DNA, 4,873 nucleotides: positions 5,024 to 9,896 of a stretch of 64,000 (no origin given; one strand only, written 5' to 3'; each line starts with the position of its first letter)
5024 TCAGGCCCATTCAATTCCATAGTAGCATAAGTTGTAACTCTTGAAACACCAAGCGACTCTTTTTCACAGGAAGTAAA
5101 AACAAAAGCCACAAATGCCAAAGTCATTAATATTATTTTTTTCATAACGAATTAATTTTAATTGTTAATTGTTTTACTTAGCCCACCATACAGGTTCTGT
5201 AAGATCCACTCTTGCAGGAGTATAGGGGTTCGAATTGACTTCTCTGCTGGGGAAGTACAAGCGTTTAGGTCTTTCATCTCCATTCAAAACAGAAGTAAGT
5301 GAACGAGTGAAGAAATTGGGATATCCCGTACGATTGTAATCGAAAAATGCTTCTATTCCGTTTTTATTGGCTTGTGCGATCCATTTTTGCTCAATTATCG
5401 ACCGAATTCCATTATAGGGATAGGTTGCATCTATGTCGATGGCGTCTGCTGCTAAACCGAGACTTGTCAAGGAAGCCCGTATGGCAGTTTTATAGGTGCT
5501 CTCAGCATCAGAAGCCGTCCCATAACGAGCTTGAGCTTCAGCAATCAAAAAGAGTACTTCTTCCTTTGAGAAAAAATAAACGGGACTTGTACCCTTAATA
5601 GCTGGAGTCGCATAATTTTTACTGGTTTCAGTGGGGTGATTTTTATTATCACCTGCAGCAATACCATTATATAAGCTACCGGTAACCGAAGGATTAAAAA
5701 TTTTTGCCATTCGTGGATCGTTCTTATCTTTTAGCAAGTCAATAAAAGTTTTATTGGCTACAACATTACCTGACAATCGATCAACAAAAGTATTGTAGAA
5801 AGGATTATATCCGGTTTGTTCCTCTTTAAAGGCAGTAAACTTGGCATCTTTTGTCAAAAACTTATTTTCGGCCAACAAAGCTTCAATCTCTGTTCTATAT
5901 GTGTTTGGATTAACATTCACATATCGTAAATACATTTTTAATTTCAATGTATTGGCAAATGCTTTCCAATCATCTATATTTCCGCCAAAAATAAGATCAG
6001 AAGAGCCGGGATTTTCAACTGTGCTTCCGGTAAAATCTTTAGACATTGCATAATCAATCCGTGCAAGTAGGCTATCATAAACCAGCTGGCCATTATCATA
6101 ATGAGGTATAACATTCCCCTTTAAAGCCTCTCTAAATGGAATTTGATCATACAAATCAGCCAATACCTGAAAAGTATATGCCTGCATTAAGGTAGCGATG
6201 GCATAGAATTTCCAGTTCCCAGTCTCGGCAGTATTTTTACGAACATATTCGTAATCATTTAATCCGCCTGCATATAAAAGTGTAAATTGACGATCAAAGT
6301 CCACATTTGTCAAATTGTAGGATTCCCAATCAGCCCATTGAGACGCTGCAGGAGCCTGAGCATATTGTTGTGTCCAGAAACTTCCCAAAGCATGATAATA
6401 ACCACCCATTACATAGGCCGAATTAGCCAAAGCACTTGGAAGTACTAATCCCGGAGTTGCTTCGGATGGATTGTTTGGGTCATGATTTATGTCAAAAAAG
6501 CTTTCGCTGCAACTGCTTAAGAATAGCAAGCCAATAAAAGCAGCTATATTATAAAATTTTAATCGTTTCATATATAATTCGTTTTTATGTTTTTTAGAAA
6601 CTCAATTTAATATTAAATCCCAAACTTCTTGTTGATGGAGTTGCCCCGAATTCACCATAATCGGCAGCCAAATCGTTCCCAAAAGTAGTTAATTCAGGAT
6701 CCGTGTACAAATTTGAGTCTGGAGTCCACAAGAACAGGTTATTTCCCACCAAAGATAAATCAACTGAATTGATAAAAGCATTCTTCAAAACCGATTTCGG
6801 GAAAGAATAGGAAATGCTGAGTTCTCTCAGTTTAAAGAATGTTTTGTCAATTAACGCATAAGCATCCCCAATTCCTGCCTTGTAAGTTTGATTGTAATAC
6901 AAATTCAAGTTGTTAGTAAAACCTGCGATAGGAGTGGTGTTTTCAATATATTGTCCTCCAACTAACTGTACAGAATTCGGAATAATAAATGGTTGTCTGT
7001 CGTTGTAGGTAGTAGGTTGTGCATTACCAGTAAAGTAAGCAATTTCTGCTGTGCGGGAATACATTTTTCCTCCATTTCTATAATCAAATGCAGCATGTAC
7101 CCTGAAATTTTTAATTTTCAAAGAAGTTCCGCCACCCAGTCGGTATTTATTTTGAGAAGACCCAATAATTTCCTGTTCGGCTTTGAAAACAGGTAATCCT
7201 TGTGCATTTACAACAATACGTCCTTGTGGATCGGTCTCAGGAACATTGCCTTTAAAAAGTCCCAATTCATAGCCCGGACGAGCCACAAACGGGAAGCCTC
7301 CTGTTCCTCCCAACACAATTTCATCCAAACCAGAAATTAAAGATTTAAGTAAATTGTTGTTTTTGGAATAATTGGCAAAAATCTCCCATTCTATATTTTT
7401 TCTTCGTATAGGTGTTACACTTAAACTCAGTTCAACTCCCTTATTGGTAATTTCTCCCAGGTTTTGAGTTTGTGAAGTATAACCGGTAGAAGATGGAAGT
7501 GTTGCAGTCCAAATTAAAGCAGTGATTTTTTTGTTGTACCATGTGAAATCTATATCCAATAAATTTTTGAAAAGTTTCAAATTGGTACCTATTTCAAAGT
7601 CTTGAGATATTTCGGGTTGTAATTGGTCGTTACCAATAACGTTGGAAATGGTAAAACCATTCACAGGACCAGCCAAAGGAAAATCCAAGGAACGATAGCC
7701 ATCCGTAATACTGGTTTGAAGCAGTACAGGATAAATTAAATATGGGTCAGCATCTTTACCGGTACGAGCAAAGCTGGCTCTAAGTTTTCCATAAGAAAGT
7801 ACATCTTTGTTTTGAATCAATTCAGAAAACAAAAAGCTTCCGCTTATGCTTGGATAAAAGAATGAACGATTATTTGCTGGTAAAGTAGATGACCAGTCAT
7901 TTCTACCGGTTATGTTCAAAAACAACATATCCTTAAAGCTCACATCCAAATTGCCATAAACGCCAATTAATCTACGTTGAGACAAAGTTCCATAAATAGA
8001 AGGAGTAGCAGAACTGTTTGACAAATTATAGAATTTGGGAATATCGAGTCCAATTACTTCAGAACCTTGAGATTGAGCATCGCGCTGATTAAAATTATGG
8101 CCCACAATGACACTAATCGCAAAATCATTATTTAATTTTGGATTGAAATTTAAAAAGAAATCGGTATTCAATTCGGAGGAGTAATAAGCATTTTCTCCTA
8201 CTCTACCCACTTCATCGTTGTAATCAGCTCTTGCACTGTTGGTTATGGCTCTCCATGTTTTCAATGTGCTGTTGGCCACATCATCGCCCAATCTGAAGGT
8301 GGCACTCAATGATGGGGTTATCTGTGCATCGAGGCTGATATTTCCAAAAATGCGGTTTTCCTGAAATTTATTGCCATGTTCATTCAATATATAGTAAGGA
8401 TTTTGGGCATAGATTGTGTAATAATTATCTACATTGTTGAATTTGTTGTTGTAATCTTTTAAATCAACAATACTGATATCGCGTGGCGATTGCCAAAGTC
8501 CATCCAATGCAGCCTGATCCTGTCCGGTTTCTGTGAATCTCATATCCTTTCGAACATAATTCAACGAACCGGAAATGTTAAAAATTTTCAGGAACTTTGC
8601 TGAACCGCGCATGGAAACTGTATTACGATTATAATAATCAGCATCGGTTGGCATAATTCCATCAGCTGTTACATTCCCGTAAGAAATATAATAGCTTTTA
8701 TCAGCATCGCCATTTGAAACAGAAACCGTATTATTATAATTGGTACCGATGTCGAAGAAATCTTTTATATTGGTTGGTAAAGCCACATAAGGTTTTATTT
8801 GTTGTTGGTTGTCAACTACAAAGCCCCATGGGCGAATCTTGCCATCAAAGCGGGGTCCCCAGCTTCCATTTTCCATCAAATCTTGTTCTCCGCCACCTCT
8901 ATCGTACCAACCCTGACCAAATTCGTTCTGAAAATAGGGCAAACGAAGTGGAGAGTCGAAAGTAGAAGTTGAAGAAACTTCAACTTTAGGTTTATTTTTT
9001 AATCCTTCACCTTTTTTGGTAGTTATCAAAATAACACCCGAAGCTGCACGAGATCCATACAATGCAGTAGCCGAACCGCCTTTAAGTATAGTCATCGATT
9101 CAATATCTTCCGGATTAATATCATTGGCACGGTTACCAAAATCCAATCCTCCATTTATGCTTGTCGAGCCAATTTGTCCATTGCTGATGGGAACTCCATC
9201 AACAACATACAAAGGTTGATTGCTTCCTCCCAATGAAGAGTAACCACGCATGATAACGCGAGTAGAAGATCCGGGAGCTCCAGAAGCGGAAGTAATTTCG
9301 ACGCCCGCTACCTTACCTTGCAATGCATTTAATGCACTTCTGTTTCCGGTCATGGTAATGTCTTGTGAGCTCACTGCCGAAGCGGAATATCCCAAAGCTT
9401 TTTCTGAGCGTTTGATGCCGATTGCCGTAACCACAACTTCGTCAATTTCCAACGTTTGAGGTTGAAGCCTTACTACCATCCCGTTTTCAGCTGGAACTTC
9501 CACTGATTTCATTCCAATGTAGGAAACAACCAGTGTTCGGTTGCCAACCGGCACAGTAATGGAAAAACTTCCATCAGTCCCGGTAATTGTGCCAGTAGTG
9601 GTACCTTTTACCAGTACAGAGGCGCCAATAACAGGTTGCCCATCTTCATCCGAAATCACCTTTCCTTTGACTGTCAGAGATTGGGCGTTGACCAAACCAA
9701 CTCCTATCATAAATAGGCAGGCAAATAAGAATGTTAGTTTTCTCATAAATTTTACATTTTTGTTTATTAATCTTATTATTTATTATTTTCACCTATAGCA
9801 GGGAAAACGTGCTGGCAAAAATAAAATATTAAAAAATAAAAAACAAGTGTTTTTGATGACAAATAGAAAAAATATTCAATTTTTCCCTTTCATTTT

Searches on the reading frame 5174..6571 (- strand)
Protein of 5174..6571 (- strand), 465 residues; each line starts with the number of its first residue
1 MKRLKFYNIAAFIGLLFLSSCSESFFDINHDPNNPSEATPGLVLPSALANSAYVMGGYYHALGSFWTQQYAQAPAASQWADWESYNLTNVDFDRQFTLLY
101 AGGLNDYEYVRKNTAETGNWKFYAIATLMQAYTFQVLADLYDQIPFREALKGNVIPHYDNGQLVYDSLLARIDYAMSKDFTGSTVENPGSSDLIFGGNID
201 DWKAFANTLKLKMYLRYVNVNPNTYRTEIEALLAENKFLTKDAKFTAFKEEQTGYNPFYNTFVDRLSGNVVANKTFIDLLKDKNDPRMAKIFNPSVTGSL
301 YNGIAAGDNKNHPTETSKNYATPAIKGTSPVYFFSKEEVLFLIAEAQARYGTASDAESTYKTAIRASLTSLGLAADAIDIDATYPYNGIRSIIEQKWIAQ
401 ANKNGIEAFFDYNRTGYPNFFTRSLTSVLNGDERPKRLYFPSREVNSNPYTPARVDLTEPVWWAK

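Call 23: search_protein_families(library=pfam, proteins=[window:5174-6571:-], max_evalue=0.00001)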
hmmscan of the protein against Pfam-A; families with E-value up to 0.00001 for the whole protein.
window:5174-6571:- (465 aa): 2 families
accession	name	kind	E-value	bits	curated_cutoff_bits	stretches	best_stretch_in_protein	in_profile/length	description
PF12771.13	SusD-like_2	-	3.7e-63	214.2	27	1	32-441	1-415/415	Starch-binding associating with outer membrane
PF12741.13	SusD-like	-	8e-43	147.6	27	2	76-374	63-363/495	Susd and RagB outer membrane lipoprotein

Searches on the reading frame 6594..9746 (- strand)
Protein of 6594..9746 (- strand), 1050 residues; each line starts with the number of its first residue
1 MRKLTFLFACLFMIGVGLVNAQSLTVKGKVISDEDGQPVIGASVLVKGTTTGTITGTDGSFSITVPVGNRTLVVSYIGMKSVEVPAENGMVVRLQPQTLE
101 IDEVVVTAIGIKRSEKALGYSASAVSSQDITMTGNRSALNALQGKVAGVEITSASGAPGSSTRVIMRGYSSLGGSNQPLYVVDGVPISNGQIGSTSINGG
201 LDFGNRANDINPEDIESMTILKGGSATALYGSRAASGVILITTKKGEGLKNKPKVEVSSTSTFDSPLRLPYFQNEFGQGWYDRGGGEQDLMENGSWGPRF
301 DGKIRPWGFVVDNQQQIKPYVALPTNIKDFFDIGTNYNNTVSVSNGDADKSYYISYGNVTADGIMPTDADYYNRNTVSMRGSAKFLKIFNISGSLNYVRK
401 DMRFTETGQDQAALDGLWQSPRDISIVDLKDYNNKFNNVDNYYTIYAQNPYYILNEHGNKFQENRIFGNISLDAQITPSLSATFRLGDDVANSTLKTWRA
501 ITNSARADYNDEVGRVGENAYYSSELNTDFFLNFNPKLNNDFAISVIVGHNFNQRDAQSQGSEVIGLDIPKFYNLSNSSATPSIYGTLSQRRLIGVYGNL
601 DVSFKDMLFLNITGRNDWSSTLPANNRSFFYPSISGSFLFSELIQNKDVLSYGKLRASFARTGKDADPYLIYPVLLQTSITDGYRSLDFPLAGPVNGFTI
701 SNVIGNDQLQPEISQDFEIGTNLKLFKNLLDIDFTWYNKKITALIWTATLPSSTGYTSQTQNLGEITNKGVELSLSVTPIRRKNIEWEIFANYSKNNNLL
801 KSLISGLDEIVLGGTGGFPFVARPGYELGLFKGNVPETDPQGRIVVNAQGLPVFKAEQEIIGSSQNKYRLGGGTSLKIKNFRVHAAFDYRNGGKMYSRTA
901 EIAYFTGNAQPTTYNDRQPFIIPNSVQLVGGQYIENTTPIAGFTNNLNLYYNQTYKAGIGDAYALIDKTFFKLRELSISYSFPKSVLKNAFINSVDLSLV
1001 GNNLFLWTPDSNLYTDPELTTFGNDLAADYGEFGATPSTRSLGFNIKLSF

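Call 23: search_protein_families(library=pfam, proteins=[window:6594-9746:-], max_evalue=0.00001)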
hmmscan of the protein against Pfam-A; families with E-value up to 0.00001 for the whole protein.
window:6594-9746:- (1050 aa): 5 families
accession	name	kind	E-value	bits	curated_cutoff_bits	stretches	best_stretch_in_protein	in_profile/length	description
PF07715.20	Plug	-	8.7e-21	74.9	23.9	1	118-238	5-107/107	TonB-dependent Receptor Plug Domain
PF13715.12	CarbopepD_reg_2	-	3.5e-19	69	32.2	1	26-106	1-88/88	CarboxypepD_reg-like domain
PF00593.30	TonB_dep_Rec_b-barrel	-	3e-16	60.8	27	1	431-871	23-374/436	TonB dependent receptor-like, beta-barrel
PF13620.12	CarboxypepD_reg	-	4.5e-12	46.6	32.3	1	25-85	1-65/82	Carboxypeptidase regulatory-like domain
PF23591.1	CILP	-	9.2e-06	26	27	0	22-78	3-58/90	Cartilage intermediate layer protein 1-like domain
